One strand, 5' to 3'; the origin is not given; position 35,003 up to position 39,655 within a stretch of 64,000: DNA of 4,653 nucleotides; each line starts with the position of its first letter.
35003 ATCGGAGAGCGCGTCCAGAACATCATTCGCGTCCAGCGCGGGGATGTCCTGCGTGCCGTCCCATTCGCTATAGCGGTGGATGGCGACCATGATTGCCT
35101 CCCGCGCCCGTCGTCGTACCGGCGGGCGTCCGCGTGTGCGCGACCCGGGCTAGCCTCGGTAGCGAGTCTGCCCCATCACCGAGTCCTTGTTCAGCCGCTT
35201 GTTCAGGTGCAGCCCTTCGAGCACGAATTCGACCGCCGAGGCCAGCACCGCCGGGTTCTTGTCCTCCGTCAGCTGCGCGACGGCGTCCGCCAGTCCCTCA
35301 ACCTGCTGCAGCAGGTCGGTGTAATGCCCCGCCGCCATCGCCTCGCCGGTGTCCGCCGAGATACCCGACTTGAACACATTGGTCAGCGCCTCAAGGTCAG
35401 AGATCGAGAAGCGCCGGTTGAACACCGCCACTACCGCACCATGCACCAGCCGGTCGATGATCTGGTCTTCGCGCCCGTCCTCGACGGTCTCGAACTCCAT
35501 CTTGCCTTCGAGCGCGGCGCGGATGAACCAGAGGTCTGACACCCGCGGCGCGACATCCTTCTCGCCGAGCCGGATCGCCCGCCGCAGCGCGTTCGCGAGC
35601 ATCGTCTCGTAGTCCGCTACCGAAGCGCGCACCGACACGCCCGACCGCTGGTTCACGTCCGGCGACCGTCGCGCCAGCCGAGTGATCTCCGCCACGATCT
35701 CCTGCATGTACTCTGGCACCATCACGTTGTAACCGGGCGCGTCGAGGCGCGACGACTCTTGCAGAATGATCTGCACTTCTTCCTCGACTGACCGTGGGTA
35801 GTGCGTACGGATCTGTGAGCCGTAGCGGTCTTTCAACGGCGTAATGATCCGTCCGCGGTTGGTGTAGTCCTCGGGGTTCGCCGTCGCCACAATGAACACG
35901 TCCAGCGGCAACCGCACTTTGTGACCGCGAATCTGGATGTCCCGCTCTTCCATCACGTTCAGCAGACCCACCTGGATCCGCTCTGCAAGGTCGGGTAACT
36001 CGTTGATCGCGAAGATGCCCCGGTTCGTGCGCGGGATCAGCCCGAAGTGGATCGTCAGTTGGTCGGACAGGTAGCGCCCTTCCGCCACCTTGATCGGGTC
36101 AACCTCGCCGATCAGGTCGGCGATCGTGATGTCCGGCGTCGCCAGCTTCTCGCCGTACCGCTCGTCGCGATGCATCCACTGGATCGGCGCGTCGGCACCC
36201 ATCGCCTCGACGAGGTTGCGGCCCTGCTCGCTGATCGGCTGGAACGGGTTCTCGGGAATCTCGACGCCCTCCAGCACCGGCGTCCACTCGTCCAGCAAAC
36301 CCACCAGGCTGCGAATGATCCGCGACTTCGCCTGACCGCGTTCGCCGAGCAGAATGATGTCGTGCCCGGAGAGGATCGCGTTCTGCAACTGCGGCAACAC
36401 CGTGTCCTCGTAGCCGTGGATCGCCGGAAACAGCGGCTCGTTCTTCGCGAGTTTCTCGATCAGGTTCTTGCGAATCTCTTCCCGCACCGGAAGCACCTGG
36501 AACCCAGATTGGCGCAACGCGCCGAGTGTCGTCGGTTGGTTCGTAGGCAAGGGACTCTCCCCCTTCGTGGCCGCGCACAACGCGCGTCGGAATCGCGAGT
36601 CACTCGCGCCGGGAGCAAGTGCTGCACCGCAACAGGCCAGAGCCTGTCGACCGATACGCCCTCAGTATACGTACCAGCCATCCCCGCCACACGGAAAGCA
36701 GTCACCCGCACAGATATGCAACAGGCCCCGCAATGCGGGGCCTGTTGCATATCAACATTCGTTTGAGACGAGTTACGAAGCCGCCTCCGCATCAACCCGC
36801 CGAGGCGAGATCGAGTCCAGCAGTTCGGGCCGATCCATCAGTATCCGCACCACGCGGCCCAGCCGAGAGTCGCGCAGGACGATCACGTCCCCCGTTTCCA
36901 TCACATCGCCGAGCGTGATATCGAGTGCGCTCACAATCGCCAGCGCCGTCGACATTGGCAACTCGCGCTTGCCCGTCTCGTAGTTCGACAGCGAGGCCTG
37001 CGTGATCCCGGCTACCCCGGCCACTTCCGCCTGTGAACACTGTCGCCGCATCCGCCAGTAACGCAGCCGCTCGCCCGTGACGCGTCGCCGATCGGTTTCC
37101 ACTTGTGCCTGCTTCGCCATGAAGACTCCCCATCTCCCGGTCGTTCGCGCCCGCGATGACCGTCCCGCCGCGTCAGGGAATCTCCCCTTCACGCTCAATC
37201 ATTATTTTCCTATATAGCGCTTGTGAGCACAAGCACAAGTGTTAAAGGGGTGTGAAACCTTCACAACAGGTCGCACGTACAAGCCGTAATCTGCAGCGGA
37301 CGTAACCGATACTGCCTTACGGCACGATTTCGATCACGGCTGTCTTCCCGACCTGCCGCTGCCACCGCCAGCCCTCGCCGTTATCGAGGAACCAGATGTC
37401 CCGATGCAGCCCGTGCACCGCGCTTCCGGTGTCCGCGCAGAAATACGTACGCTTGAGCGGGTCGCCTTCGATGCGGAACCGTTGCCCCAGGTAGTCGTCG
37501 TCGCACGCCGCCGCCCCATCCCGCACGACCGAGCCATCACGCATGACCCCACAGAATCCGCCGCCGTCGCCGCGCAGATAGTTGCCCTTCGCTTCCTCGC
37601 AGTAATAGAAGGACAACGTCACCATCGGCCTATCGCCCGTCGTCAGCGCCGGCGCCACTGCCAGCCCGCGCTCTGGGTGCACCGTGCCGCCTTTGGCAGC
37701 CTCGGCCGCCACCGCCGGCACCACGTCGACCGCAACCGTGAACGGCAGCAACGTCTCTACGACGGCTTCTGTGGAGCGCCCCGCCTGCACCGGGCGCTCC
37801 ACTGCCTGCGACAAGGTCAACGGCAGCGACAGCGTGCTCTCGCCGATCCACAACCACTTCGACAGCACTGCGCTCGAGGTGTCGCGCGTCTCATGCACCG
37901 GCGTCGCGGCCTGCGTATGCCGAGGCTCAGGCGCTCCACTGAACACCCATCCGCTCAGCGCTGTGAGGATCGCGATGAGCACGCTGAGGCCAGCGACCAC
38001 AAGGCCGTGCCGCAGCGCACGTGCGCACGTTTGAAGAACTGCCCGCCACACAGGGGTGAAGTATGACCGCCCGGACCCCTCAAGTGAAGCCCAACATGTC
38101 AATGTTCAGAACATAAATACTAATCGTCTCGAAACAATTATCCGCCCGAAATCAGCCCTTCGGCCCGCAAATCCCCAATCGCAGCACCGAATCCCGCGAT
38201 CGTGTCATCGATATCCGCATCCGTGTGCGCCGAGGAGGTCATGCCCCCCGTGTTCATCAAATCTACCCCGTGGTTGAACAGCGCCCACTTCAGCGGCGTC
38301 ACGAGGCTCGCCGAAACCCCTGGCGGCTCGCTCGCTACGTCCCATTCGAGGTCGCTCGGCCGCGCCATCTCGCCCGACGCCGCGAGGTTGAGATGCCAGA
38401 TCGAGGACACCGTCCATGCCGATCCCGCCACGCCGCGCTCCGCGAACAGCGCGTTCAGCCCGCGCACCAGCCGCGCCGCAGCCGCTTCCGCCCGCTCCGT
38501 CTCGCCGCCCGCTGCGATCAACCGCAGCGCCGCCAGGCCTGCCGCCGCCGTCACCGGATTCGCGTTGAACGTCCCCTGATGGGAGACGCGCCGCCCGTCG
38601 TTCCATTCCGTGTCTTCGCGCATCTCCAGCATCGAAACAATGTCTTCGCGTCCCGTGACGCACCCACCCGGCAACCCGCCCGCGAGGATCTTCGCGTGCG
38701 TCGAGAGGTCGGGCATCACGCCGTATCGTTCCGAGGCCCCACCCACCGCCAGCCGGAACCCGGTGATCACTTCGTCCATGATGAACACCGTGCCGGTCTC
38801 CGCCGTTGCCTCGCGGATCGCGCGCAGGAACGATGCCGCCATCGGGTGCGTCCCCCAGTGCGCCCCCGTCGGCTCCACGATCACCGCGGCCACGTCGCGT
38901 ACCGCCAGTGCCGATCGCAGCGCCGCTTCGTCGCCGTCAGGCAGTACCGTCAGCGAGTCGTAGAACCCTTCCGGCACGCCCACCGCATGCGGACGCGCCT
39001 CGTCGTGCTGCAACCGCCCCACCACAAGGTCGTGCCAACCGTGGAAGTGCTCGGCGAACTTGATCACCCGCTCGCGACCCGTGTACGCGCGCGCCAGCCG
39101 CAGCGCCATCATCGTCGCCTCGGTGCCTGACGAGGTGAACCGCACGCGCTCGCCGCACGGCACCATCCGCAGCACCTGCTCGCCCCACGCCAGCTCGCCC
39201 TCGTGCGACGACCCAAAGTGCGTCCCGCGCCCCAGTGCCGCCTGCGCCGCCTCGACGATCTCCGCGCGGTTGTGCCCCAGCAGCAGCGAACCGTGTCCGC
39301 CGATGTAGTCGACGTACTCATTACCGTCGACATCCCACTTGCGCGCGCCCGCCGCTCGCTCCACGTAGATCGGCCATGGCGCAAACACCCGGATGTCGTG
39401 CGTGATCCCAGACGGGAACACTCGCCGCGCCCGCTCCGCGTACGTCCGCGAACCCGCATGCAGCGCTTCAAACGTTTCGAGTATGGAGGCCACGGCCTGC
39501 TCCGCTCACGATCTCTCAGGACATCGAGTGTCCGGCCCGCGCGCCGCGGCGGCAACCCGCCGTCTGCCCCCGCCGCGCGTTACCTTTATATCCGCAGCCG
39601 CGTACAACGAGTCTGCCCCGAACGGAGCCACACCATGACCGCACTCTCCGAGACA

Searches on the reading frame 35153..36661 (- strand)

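Call 32: search_protein_families(library=pfam, max_evalue=0.001, proteins=[window:35153-36661:-])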
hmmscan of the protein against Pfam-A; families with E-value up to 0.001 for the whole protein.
window:35153-36661:- (503 aa): 5 families
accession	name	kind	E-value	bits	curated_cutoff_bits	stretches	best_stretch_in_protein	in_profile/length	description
PF07728.20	AAA_5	-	3.3e-06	27.6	22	0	169-279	28-138/139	AAA domain (dynein-related subfamily)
PF00158.32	Sigma54_activat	-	1.1e-05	25.6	20.2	1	206-263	86-143/168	Sigma-54 interaction domain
PF07726.17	AAA_3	-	1.3e-05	25.5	27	1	175-266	33-115/131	ATPase family associated with various cellular activities (AAA)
PF01078.27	Mg_chelatase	-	2.7e-05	24.1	20.3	0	205-264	98-159/207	Magnesium chelatase, subunit ChlI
PF00493.29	MCM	-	0.00072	19.2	23.3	0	200-265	108-175/224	MCM P-loop domain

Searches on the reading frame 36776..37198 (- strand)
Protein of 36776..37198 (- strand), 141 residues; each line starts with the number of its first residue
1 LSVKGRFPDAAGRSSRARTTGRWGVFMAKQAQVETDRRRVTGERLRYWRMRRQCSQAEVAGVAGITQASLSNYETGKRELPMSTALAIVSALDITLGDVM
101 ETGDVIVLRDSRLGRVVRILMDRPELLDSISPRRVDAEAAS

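Call 37: search_protein_families(library=pfam, max_evalue=0.001, proteins=[window:36776-37198:-])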
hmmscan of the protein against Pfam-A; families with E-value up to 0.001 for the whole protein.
window:36776-37198:- (141 aa): 4 families
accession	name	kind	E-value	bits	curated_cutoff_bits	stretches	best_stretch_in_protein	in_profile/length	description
PF01381.28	HTH_3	-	3e-11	43.6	23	1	45-98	1-54/55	Helix-turn-helix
PF13560.12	HTH_31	-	2.6e-09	37.7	27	1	42-95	3-57/64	Helix-turn-helix domain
PF13443.12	HTH_26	-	4.9e-07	30.3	22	1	50-102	7-60/63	Cro/C1-type HTH DNA-binding domain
PF12844.13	HTH_19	-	5.2e-06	26.7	30.2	1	42-100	1-59/64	Helix-turn-helix domain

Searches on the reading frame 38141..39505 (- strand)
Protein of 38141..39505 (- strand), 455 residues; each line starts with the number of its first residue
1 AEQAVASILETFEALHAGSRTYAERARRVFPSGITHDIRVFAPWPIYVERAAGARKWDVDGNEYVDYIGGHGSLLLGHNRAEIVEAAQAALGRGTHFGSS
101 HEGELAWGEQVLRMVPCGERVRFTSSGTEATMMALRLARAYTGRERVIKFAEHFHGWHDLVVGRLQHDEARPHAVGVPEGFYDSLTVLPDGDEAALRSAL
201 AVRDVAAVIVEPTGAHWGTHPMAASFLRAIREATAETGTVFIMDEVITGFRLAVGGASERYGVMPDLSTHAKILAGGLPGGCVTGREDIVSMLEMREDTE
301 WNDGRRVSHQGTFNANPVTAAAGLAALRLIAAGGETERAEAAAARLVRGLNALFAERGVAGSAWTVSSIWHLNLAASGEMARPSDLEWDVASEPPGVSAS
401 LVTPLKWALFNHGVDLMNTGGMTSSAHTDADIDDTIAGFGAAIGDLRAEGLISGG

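Call 37: search_protein_families(library=pfam, max_evalue=0.001, proteins=[window:38141-39505:-])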
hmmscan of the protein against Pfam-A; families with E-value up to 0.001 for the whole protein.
window:38141-39505:- (455 aa): 1 family
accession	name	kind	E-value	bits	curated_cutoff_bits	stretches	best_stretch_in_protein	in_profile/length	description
PF00202.27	Aminotran_3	-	5.1e-53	180.7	30.5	1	45-355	10-331/403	Aminotransferase class-III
